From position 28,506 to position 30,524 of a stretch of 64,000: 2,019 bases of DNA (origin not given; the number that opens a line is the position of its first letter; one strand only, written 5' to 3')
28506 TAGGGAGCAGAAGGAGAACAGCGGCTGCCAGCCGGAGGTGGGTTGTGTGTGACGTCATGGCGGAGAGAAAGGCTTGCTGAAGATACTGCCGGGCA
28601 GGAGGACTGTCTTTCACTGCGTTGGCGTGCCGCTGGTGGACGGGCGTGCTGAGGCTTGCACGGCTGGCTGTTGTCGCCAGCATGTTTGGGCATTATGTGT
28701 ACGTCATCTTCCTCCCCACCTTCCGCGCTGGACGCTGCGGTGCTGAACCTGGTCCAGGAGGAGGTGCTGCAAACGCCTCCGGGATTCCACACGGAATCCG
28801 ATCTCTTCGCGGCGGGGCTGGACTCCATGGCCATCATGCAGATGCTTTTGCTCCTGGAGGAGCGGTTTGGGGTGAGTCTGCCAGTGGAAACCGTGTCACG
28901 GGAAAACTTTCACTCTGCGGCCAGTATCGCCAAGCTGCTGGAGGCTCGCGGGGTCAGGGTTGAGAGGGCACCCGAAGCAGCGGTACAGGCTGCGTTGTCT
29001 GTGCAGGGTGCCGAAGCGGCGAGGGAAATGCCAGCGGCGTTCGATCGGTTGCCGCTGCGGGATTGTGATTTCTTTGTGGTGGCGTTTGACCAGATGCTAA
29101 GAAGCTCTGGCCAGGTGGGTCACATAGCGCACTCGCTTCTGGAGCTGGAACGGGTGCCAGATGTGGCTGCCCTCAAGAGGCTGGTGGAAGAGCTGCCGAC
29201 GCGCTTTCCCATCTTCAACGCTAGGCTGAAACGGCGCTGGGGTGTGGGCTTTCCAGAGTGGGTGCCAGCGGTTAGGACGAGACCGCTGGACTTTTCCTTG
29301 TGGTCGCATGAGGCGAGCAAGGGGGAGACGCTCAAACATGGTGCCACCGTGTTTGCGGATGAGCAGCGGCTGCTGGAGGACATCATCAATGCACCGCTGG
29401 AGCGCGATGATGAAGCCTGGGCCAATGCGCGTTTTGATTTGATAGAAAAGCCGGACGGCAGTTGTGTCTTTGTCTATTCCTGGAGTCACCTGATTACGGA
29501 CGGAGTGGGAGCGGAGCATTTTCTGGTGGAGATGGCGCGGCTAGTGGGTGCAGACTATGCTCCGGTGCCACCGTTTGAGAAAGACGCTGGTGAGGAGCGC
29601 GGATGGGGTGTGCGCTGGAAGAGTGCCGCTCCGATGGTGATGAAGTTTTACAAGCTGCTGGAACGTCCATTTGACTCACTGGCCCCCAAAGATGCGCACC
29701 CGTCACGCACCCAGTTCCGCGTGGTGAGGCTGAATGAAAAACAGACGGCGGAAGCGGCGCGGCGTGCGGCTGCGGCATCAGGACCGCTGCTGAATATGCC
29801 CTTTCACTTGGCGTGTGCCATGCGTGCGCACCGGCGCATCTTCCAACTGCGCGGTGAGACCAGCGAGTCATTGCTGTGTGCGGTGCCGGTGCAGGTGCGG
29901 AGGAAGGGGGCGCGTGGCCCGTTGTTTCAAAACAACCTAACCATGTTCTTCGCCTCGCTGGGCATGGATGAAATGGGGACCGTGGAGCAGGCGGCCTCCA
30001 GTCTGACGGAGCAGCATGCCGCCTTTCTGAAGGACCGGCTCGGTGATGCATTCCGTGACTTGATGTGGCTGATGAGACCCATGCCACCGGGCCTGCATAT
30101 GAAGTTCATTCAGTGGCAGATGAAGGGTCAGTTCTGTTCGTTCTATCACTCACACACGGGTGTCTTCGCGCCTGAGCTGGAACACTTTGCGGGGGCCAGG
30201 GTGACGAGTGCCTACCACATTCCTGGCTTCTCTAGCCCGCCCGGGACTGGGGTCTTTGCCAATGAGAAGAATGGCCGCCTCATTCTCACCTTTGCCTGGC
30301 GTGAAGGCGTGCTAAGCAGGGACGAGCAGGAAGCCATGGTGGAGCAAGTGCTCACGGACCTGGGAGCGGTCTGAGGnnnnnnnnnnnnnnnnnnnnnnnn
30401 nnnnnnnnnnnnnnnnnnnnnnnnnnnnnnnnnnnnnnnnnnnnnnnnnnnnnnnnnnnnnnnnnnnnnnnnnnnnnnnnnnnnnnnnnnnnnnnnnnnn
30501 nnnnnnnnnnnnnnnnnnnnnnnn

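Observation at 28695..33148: Compact load-halogenate-offload cassette: carrier-protein/condensation fusion + stand-alone adenylating enzyme + flavin-dependent halogenase, with no PKS/NRPS partner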

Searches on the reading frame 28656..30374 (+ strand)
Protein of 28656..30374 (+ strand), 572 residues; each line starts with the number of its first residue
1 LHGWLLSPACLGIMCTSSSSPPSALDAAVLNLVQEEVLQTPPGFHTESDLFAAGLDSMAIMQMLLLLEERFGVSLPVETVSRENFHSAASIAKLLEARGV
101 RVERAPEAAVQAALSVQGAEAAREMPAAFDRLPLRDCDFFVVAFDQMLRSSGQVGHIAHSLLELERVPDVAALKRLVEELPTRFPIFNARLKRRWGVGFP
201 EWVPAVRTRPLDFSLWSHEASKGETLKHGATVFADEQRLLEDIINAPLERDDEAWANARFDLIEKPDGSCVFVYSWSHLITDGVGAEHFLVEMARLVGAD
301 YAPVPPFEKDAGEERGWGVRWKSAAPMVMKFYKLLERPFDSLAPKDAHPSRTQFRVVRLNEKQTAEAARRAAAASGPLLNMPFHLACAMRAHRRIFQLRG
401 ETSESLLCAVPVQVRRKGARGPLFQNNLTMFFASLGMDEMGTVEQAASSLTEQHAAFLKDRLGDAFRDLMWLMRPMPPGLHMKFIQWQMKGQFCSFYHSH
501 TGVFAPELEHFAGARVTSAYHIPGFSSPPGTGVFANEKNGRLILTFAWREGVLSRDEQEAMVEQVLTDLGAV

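Call 3: search_protein_families(library=pfam, proteins=[window:28656-30374:+], max_evalue=0.01)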
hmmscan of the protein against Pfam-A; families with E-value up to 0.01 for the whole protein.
window:28656-30374:+ (572 aa): 1 family
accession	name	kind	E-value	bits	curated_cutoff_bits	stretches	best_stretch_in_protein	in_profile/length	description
PF00550.31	PP-binding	-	3.8e-09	37.1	20.8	1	29-93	3-65/67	Phosphopantetheine attachment site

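Call 4: search_protein_families(library=ncbifam, proteins=[window:28656-30374:+], max_evalue=0.01)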
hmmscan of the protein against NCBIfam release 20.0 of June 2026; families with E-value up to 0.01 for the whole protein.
window:28656-30374:+ (572 aa): 7 families
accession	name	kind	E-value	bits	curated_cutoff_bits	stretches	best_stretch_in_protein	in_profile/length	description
NF005480.0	PRK07081.1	equivalog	3.7e-09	36.4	72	1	46-96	24-74/83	acyl carrier protein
NF003464.0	PRK05087.1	equivalog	1.7e-07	31.2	68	1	43-96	21-75/78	D-alanine--poly(phosphoribitol) ligase subunit DltC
NF058660.1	cispen_ACP_AmcB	equivalog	0.0003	20.9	80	1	53-97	33-77/80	cispentacin biosynthesis acyl carrier protein AmcB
TIGR01688.1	dltC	equivalog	0.00073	19.6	52.35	1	49-95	24-71/73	D-alanine--poly(phosphoribitol) ligase subunit 2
NF005798.0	PRK07639.1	equivalog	0.0015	18.9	100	1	55-97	38-80/91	petrobactin biosynthesis protein AsbD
NF052616.1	ACP_for_OlsHI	equivalog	0.0073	16.6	130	0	47-97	28-79/83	ornithine lipid biosynthesis acyl carrier protein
NF004533.0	PRK05883.1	equivalog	0.0085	15.9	72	0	7-78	6-78/100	acyl carrier protein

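Call 5: search_protein_families(library=pfam, proteins=[window:28986-30374:+], max_evalue=10)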
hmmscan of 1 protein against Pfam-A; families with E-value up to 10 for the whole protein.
window:28986-30374:+ (462 aa): 2 families
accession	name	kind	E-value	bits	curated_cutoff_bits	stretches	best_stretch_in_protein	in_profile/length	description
PF24680.1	SH3_Hsr9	-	0.063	13.5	27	1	125-172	63-109/116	Hsr-9 Tudor domain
PF02458.20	Transferase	-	0.32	10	22.7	1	157-192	143-178/434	Transferase family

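Call 6: search_solved_structures(query=window:28656-30374:+, max_evalue=10)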
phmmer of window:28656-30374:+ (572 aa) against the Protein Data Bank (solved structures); distinct sequences matched with E-value up to 10: 40.
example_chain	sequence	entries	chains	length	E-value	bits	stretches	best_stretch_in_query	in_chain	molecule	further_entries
4h2w_C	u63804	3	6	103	5e-05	25.3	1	38-92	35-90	Aminoacyl carrier protein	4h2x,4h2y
2jq4_A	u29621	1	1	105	7.4e-05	24.7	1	39-92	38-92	Hypothetical protein Atu2571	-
6bug_A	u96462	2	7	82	0.00025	23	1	27-93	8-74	D-alanyl carrier protein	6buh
8jf2_F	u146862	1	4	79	0.00026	22.9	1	27-93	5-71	D-alanyl carrier protein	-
1dv5_A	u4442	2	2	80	0.0061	18.4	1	46-94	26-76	APO-D-ALANYL CARRIER PROTEIN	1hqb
7r49_H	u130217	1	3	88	0.028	16.2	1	44-95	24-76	D-alanyl carrier protein 1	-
6cxt_A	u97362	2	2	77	0.035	15.9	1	50-95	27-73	Alpha/beta hydrolase fold protein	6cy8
2my5_A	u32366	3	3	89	0.039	15.7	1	31-93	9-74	Peptidyl carrier protein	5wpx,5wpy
8jfn_B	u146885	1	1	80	0.046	15.5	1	36-93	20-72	Acyl carrier protein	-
8jfi_G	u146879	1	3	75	0.046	15.5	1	38-93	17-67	Acyl carrier protein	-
8jfg_G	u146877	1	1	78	0.049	15.4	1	37-93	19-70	Acyl carrier protein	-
4zjb_G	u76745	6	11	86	0.054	15.3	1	36-93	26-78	Acyl carrier protein | Acyl carrier protein,Acyl carrier protein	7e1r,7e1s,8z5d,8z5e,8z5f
9ls6_A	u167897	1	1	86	0.056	15.2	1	42-98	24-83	Acyl carrier protein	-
8zt4_A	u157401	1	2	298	0.056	15.2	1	24-93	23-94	Carrier protein,GNAT family transferase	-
8jfh_E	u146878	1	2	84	0.057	15.2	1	36-93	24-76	Acyl carrier protein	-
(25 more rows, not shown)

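Call 8: find_homologous_proteins(query=window:28656-30374:+, max_evalue=0.001)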
Query window:28656-30374:+ (572 aa): 83 proteins with E <= 0.001 among 8000 candidates.
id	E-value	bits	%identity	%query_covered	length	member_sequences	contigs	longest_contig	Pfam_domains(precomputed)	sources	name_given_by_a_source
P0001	0.0e+0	1236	100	95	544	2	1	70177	PF00550.32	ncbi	-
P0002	0.0e+0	1072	86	96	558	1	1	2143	PF00550.32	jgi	-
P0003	0.0e+0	1046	83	98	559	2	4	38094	PF00550.32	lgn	-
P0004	0.0e+0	1042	83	98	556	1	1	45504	PF00550.32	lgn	-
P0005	6.1e-269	911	71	97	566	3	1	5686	PF00550.32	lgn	-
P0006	1.6e-258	877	69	96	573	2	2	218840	PF00550.32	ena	-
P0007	1.9e-256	870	70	96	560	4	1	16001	PF00550.32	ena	-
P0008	3.8e-220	750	59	97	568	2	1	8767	PF00550.32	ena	-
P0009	7.0e-219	746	58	96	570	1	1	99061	PF00550.32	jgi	jgi:acyl carrier protein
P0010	1.0e-211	723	59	96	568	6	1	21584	PF00550.32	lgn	-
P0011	8.8e-211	719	57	97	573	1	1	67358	PF00550.32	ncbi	-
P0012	2.4e-210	718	58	95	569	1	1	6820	PF00550.32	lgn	-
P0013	3.3e-210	718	59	96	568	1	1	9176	PF00550.32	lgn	-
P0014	3.7e-210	717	58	95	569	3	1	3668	PF00550.32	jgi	jgi:acyl carrier protein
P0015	1.1e-209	716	57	97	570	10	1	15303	PF00550.32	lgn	-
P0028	4.3e-206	704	57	96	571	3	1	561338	PF00550.32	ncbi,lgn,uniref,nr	ncbi:Phosphopantetheine attachment site [Prosthecobacter debontii]|uniref:Phosphopantetheine attachm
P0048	4.1e-199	681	56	96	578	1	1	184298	PF00550.32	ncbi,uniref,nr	ncbi:acyl carrier protein [Brevifollis gellanilyticus]|uniref:Carrier domain-containing protein n=1 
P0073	1.6e-148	514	46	97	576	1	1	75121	PF00550.32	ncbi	ncbi:MAG: phosphopantetheine-binding protein [Chthoniobacterales bacterium]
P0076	9.5e-146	505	45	95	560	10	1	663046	PF00550.32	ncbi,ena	-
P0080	2.0e-143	497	45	95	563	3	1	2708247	PF00550.32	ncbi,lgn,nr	ncbi:MAG: hypothetical protein HS117_06855 [Verrucomicrobiaceae bacterium]|nr:hypothetical protein [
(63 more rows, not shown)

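Call 10: find_encoding_contigs(protein=P0080, flank=10000, max_places=2)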
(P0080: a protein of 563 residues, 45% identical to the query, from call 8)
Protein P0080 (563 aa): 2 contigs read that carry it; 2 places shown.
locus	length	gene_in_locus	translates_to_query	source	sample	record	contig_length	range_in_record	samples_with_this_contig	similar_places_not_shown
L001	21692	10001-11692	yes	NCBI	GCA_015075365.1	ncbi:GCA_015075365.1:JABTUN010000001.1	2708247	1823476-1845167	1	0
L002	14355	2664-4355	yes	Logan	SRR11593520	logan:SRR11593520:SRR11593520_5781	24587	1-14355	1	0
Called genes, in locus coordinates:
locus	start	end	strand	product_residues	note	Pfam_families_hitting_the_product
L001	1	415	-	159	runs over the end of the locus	PF02311:AraC_binding, PF07883:Cupin_2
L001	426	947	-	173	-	PF13302:Acetyltransf_3, PF00583:Acetyltransf_1 (weak)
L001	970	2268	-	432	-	PF03572:Peptidase_S41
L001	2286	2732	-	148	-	PF14539:DUF4442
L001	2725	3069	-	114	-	PF03992:ABM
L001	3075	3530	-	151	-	PF03473:MOSC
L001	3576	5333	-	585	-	-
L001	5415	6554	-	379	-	PF16656:Pur_ac_phosph_N (weak)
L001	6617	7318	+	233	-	PF13302:Acetyltransf_3, PF00583:Acetyltransf_1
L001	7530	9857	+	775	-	-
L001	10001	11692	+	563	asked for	PF00550:PP-binding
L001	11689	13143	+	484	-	PF00501:AMP-binding, PF13193:AMP-binding_C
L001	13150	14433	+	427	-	PF01266:DAO (weak), PF01494:FAD_binding_3, PF04820:Trp_halogenase, PF13450:NAD_binding_8 (weak), PF04820:Trp_halogenase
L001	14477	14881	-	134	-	-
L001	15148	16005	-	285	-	PF13566:DUF4130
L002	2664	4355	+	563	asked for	PF00550:PP-binding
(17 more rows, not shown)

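Call 11: find_encoding_contigs(protein=P0028, flank=10000, max_places=2)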
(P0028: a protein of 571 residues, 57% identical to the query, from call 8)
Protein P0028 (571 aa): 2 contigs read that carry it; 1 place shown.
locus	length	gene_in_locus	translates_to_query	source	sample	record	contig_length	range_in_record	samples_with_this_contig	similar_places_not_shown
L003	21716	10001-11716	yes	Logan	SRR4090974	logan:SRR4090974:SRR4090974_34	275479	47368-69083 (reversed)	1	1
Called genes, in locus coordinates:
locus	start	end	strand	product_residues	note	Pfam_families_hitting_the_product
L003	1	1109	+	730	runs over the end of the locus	PF01656:CbiA, PF10609:ParA, PF13614:AAA_31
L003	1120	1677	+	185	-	PF22461:SLBB_2 (faint), PF02563:Poly_export, PF10531:SLBB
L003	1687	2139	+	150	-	-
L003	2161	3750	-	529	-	PF06956:RtcR, PF00158:Sigma54_activat, PF01078:Mg_chelatase (faint), PF14532:Sigma54_activ_2, PF00004:AAA (weak), PF07728:AAA_5 (faint), PF25601:AAA_lid_14 (weak)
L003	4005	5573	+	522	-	PF25045:vWA_Ro60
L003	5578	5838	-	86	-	-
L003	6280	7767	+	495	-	PF01139:RtcB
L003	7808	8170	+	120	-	-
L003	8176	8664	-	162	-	PF18762:Kinase-PolyVal (weak)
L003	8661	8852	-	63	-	-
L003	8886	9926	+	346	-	PF01137:RTC, PF05189:RTC_insert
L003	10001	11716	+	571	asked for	PF00550:PP-binding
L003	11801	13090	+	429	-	PF00365:PFK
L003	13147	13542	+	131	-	PF00578:AhpC-TSA, PF13899:Thioredoxin_7, PF00085:Thioredoxin, PF13098:Thioredoxin_2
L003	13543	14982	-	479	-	PF07394:DUF1501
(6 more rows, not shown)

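Call 12: find_encoding_contigs(protein=P0073, flank=10000, max_places=2)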
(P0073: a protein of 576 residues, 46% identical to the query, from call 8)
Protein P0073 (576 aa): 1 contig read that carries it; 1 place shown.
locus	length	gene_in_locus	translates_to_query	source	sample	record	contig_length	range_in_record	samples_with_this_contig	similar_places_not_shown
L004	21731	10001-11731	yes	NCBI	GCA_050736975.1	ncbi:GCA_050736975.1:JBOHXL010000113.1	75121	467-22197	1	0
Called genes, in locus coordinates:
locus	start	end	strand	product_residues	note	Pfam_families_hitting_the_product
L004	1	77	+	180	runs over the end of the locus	PF01011:PQQ (faint), PF13570:Beta-prop_ACSF4, PF13360:PQQ_2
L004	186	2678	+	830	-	PF12704:MacB_PCD, PF02687:FtsX, PF12704:MacB_PCD, PF02687:FtsX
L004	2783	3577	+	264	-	PF00795:CN_hydrolase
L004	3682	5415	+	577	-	PF07228:SpoIIE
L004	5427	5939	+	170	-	-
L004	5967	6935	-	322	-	PF04168:Alpha-E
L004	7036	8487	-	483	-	PF04174:CP_ATPgrasp_1, PF14403:CP_ATPgrasp_2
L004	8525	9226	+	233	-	PF13489:Methyltransf_23, PF13847:Methyltransf_31, PF08241:Methyltransf_11, PF08242:Methyltransf_12, PF13649:Methyltransf_25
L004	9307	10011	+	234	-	PF01553:Acyltransferase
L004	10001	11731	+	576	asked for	PF00550:PP-binding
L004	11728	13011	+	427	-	PF00890:FAD_binding_2 (weak), PF01134:GIDA (faint), PF01266:DAO (weak), PF12831:FAD_oxidored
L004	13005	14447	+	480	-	PF00501:AMP-binding, PF13193:AMP-binding_C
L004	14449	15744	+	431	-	PF01266:DAO (faint), PF01494:FAD_binding_3, PF04820:Trp_halogenase, PF13450:NAD_binding_8 (weak), PF04820:Trp_halogenase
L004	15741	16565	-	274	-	PF03176:MMPL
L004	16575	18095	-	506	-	PF03176:MMPL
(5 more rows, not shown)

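Call 13: find_encoding_contigs(protein=P0001, flank=10000, max_places=2)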
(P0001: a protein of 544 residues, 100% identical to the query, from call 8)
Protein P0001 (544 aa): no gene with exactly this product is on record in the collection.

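Call 14: find_encoding_contigs(protein=P0076, flank=10000, max_places=2)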
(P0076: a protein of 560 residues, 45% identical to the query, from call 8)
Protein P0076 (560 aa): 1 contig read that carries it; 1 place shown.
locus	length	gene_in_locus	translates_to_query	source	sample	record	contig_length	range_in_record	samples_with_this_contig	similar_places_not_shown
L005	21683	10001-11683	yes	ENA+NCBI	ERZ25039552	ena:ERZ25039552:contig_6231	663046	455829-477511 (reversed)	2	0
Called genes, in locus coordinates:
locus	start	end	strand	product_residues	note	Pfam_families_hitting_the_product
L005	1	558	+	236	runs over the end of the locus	-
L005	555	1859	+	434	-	PF13360:PQQ_2, PF13570:Beta-prop_ACSF4, PF13360:PQQ_2, PF13570:Beta-prop_ACSF4, PF01011:PQQ, PF13570:Beta-prop_ACSF4, PF13360:PQQ_2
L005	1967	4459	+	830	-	PF12704:MacB_PCD, PF02687:FtsX, PF12704:MacB_PCD, PF02687:FtsX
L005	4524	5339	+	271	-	PF00795:CN_hydrolase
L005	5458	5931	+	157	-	-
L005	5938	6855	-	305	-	PF04168:Alpha-E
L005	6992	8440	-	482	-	PF04174:CP_ATPgrasp_1, PF14403:CP_ATPgrasp_2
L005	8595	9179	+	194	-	PF13489:Methyltransf_23, PF13847:Methyltransf_31 (weak), PF08241:Methyltransf_11 (weak), PF08242:Methyltransf_12, PF13649:Methyltransf_25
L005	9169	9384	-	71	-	-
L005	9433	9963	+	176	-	PF01553:Acyltransferase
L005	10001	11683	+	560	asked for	PF00550:PP-binding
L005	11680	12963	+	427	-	PF12831:FAD_oxidored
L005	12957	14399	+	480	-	PF00501:AMP-binding, PF13193:AMP-binding_C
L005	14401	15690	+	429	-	PF01494:FAD_binding_3, PF04820:Trp_halogenase (weak), PF13450:NAD_binding_8 (weak), PF04820:Trp_halogenase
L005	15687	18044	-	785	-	PF03176:MMPL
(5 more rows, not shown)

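Call 15: find_encoding_contigs(protein=P0048, flank=10000, max_places=2)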
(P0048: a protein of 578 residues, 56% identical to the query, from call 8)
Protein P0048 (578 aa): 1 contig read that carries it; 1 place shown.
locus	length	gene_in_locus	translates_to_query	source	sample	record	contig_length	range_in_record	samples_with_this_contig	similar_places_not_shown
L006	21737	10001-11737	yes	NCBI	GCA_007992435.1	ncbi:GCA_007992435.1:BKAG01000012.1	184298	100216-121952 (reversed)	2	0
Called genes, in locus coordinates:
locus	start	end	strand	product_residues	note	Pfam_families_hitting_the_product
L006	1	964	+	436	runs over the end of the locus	PF04055:Radical_SAM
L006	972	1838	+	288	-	PF13566:DUF4130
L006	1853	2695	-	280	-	PF00487:FA_desaturase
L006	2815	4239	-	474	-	PF07394:DUF1501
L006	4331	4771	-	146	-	PF13366:PDDEXK_3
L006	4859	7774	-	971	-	PF07635:PSCyt1, PF07583:PSCyt2, PF07953:Toxin_R_bind_N, PF13385:Laminin_G_3, PF07587:PSD1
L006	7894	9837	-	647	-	PF00672:HAMP, PF00211:Guanylate_cyc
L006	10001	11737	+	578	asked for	PF00550:PP-binding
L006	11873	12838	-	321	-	PF06439:3keto-disac_hyd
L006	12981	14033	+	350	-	PF00437:T2SSE, PF13401:AAA_22 (faint)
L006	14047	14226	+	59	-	-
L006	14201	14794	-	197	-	-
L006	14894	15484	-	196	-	PF06525:SoxE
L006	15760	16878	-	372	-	PF03193:RsgA_GTPase, PF01926:MMR_HSR1 (weak)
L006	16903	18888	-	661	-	PF13537:GATase_7 (faint)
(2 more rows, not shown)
